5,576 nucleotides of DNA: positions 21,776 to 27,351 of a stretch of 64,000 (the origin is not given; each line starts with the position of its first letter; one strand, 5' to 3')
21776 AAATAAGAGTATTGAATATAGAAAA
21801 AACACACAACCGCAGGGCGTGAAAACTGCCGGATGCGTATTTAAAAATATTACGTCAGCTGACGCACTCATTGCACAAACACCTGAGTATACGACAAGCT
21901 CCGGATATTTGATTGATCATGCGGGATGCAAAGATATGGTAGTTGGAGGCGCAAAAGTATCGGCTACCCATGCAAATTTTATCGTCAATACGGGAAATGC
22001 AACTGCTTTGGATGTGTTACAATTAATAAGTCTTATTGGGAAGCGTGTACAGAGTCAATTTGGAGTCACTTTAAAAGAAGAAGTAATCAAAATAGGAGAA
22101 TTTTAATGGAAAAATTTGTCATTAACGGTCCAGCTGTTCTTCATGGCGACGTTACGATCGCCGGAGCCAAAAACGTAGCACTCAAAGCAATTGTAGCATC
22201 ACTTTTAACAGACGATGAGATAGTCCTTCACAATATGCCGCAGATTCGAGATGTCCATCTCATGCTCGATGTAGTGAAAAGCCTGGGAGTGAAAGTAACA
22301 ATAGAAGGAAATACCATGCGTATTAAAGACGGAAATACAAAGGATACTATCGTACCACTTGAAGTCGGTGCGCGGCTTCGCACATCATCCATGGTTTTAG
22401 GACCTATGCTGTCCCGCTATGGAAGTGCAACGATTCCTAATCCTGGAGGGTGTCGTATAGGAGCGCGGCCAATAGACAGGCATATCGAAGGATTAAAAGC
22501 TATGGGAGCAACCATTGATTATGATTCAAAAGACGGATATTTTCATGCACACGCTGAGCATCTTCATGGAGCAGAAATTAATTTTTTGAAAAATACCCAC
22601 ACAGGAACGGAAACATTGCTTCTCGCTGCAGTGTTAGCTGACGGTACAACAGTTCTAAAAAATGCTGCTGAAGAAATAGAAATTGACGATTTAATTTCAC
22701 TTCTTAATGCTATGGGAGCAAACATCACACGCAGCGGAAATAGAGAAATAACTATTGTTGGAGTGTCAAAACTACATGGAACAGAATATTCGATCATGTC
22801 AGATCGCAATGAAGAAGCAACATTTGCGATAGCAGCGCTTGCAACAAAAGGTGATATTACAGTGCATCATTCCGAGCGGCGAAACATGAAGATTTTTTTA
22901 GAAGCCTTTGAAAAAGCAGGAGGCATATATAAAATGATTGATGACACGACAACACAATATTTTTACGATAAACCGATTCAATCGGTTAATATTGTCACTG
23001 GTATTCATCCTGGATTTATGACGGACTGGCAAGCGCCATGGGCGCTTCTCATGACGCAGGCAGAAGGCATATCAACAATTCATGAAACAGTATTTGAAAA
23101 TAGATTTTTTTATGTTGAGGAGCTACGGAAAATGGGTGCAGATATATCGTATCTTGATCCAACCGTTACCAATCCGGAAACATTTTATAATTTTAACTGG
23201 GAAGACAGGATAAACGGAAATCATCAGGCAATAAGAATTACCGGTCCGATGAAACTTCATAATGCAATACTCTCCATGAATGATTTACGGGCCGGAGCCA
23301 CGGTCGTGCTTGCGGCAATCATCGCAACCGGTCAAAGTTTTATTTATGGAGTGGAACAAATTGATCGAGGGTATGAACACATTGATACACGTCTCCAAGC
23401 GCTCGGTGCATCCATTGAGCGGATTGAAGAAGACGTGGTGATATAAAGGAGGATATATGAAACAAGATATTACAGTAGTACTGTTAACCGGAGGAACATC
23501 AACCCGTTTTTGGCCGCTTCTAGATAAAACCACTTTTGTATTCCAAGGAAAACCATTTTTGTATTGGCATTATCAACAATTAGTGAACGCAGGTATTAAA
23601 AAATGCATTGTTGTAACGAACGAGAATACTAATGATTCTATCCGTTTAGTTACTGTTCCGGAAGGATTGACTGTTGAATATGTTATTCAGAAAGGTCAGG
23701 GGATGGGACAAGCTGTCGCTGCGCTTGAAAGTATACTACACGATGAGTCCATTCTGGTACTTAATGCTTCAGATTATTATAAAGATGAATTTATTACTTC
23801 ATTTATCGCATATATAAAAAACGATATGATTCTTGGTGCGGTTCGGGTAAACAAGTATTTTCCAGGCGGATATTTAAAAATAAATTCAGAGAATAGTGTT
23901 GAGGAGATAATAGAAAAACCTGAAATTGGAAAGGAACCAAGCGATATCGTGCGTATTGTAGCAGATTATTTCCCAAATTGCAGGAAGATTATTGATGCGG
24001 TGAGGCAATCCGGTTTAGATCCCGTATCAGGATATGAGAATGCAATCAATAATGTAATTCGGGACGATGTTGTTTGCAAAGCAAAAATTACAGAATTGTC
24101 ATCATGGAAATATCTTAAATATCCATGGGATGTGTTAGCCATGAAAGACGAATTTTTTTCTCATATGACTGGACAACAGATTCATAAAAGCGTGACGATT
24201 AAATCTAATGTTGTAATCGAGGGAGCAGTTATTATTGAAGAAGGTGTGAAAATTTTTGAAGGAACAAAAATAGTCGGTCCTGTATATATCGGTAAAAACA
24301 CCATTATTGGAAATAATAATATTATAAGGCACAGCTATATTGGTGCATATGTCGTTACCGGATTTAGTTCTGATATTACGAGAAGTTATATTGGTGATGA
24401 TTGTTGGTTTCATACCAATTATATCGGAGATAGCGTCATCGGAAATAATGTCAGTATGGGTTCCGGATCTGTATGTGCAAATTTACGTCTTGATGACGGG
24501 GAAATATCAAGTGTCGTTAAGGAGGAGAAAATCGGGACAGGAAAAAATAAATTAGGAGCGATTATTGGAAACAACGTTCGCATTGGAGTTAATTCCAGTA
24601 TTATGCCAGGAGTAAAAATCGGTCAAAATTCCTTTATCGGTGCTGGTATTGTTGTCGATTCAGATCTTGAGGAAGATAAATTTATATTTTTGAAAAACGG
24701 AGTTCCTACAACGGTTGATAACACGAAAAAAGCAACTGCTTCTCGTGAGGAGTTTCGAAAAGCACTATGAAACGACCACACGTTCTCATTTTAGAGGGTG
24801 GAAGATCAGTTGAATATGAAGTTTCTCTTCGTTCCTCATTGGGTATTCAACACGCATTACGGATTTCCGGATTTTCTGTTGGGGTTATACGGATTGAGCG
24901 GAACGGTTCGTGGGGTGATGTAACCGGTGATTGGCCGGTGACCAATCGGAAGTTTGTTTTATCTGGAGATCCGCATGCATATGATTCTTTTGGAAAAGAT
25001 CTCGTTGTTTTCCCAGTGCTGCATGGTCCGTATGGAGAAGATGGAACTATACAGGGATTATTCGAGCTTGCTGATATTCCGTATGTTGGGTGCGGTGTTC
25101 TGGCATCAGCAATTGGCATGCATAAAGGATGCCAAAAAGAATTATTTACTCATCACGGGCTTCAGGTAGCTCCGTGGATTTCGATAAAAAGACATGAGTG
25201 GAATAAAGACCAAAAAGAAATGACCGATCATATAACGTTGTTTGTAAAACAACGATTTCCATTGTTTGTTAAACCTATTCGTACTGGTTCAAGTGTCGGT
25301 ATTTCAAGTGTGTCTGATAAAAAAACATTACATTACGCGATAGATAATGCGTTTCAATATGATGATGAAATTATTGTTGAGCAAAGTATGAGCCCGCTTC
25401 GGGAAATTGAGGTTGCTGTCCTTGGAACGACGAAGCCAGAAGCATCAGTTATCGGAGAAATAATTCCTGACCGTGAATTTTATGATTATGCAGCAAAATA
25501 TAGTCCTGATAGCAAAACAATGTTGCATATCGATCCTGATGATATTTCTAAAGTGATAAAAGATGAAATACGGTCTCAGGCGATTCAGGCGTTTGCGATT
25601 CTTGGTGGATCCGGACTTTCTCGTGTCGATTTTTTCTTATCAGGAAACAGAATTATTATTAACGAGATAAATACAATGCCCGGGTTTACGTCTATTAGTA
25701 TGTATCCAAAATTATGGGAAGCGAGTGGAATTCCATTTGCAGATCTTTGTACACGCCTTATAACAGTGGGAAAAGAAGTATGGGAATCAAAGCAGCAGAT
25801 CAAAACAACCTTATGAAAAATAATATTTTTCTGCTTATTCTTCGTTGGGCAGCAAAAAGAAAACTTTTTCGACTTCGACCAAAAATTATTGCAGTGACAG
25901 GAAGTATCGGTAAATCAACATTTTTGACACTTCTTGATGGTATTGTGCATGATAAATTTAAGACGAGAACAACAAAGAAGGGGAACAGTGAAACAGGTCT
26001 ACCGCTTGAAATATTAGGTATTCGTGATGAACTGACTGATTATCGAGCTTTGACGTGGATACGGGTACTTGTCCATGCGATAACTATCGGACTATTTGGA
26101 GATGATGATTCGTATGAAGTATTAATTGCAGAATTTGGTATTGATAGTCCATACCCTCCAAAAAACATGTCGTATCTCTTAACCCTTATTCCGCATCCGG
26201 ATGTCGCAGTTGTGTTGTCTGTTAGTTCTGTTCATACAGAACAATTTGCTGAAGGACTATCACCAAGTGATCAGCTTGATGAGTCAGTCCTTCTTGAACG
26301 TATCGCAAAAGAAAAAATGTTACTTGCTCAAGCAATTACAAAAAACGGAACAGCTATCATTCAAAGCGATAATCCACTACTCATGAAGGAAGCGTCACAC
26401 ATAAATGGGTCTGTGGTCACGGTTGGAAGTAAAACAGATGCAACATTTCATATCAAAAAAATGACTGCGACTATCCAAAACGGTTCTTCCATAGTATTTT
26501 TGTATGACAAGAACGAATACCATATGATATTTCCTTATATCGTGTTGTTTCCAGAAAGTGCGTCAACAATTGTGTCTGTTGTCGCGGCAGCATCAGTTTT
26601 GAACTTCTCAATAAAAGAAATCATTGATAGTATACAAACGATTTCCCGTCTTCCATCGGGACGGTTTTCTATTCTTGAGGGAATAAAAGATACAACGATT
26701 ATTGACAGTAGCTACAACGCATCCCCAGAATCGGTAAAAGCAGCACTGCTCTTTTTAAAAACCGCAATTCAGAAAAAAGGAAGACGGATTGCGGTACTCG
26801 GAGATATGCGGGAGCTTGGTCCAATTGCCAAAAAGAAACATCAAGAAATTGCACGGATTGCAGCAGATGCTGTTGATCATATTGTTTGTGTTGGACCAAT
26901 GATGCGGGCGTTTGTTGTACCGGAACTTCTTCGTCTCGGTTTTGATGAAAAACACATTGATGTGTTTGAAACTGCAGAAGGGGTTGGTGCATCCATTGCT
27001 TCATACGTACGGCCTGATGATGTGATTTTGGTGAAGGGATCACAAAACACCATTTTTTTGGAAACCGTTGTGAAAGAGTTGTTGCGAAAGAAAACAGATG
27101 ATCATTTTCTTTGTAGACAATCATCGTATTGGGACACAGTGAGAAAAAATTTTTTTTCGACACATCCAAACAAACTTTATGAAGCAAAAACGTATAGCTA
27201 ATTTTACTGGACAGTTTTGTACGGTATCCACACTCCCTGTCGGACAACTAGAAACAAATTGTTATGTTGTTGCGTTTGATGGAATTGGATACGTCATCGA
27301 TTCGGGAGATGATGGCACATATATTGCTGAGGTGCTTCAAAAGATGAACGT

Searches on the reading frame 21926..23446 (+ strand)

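Call 18: search_protein_families(library=pfam, proteins=[window:21926-23446:+], max_evalue=0.00001)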
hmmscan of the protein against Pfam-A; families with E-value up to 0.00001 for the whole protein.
window:21926-23446:+ (506 aa): 1 family
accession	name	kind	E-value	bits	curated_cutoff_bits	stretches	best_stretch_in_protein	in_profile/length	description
PF00275.25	EPSP_synthase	-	9.7e-82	275.3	22.8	1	67-487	2-414/417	EPSP synthase (3-phosphoshikimate 1-carboxyvinyltransferase)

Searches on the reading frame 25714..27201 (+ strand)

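Call 18: search_protein_families(library=pfam, proteins=[window:25714-27201:+], max_evalue=0.00001)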
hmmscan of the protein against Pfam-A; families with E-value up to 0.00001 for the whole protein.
window:25714-27201:+ (495 aa): 2 families
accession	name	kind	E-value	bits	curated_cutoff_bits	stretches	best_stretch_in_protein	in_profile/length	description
PF02875.26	Mur_ligase_C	-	2e-19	71.1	28.4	1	316-443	1-126/127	Mur ligase, glutamate ligase domain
PF08245.18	Mur_ligase_M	-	2.6e-09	37.8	24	1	161-270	79-179/200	Mur ligase middle domain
